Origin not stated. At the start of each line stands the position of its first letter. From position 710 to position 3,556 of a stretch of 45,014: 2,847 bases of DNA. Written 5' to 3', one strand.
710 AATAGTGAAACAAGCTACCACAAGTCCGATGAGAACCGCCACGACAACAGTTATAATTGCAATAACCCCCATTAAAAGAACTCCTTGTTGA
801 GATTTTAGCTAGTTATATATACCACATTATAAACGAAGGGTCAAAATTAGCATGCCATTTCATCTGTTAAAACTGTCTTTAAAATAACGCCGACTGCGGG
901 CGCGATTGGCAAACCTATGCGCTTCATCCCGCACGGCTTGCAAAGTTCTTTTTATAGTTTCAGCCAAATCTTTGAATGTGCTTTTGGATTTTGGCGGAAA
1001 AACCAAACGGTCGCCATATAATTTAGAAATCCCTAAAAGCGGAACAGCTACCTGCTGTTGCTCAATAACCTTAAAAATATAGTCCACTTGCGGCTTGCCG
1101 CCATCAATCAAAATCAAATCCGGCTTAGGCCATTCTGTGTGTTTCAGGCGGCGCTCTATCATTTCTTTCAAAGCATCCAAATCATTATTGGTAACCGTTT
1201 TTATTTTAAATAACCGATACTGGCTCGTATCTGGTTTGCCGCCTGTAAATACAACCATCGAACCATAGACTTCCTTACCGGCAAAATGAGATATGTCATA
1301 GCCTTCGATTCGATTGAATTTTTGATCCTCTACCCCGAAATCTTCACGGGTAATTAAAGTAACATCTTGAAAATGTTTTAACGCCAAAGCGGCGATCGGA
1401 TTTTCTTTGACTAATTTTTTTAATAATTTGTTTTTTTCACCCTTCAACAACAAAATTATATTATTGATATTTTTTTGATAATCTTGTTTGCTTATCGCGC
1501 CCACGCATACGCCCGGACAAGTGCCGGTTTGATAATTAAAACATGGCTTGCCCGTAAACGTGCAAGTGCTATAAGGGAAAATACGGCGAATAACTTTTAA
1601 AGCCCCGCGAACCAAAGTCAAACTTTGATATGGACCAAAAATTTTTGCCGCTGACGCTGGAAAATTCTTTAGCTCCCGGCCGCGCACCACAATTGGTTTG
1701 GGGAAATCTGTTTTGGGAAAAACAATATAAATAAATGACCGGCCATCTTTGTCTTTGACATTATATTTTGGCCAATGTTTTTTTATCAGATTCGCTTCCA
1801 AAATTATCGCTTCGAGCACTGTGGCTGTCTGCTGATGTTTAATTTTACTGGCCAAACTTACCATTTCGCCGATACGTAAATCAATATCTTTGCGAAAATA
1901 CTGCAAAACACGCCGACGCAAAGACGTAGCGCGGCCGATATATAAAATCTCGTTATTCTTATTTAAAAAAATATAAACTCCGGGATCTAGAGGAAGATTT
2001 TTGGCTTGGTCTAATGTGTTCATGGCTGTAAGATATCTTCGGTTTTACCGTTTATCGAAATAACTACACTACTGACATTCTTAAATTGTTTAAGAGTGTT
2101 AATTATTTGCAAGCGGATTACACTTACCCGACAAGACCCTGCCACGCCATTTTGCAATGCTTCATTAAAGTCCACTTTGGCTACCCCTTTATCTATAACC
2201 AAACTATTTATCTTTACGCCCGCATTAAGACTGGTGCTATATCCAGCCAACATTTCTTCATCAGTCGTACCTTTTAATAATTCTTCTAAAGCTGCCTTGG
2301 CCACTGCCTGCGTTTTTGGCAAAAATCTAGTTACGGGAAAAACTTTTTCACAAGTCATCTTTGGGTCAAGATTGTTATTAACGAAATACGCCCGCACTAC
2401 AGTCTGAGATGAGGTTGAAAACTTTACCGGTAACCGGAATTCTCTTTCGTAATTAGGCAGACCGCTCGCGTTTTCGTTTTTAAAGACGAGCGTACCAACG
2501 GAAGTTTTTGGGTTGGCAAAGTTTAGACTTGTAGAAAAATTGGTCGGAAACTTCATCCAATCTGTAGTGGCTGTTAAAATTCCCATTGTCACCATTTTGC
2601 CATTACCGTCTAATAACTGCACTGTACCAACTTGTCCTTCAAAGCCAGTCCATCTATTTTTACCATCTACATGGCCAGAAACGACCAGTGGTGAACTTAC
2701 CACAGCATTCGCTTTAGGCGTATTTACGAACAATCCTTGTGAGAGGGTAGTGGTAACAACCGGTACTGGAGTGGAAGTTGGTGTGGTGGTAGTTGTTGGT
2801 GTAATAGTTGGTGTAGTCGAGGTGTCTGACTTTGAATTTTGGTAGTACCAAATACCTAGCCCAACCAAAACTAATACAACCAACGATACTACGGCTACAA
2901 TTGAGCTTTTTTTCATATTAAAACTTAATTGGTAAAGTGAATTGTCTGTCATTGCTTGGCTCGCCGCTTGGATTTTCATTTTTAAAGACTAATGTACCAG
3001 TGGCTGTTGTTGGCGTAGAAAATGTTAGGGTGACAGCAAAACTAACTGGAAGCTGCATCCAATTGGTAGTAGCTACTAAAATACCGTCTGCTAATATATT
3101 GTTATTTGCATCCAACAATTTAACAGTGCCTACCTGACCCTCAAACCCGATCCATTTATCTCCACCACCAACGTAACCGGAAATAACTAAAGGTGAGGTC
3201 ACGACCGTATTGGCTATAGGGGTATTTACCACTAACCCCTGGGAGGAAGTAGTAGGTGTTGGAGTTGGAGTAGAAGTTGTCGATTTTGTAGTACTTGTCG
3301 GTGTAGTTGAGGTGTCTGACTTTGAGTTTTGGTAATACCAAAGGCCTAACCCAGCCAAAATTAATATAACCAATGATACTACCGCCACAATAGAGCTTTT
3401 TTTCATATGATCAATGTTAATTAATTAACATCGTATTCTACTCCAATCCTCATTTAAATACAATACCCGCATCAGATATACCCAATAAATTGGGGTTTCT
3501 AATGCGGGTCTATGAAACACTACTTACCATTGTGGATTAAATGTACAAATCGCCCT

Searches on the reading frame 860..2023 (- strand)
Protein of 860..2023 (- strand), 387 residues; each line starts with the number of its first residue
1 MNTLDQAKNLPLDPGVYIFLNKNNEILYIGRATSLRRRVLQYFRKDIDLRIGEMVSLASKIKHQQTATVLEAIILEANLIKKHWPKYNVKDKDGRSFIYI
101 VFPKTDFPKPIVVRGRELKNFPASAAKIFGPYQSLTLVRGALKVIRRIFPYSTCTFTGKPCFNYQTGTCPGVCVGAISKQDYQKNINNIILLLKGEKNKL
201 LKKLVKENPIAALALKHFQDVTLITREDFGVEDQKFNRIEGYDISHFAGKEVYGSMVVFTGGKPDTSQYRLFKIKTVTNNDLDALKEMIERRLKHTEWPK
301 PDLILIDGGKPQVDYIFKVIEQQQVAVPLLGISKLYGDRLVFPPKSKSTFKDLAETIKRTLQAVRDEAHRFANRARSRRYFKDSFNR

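Call 53: search_protein_families(library=pfam, proteins=[window:860-2023:-], max_evalue=0.01)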
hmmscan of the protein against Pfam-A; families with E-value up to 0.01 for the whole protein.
window:860-2023:- (387 aa): 2 families
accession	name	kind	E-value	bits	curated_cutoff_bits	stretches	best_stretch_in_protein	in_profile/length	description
PF08459.17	UvrC_RNaseH_dom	-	2.6e-38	131.8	22.3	1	234-372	8-158/159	UvrC RNAse H endonuclease domain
PF01541.30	GIY-YIG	-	1.5e-07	32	22.6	1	15-88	3-78/78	GIY-YIG catalytic domain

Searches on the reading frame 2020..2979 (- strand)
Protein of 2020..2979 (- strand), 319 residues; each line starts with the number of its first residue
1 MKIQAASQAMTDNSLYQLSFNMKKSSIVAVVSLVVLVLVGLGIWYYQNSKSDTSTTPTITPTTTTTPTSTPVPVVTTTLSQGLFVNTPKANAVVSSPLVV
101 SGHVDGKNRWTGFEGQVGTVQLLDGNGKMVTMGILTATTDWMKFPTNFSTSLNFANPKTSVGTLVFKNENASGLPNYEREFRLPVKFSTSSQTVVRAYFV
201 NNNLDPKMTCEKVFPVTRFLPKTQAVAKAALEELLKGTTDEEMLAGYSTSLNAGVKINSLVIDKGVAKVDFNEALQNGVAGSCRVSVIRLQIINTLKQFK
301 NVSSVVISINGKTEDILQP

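Call 53: search_protein_families(library=pfam, proteins=[window:2020-2979:-], max_evalue=0.01)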
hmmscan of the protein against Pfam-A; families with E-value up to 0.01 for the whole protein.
window:2020-2979:- (319 aa): 3 families
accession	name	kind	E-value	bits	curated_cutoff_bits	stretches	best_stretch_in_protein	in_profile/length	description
PF10646.14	Germane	-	4.2e-20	72.9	23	1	198-314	3-116/117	Sporulation and spore germination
PF10648.15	Gmad2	-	2.4e-07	31.4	25.7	1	85-170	4-81/86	Immunoglobulin-like domain of bacterial spore germination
PF21827.1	New_glue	-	0.0067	16.6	31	0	33-80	5-54/94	New glue protein family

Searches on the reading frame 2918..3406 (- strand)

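Call 53: search_protein_families(library=pfam, proteins=[window:2918-3406:-], max_evalue=0.01)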
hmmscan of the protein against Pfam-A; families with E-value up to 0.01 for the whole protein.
window:2918-3406:- (162 aa): 1 family
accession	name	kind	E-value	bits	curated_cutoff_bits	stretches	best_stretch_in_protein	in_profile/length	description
PF10648.15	Gmad2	-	3.8e-07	30.8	25.7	1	59-147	3-83/86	Immunoglobulin-like domain of bacterial spore germination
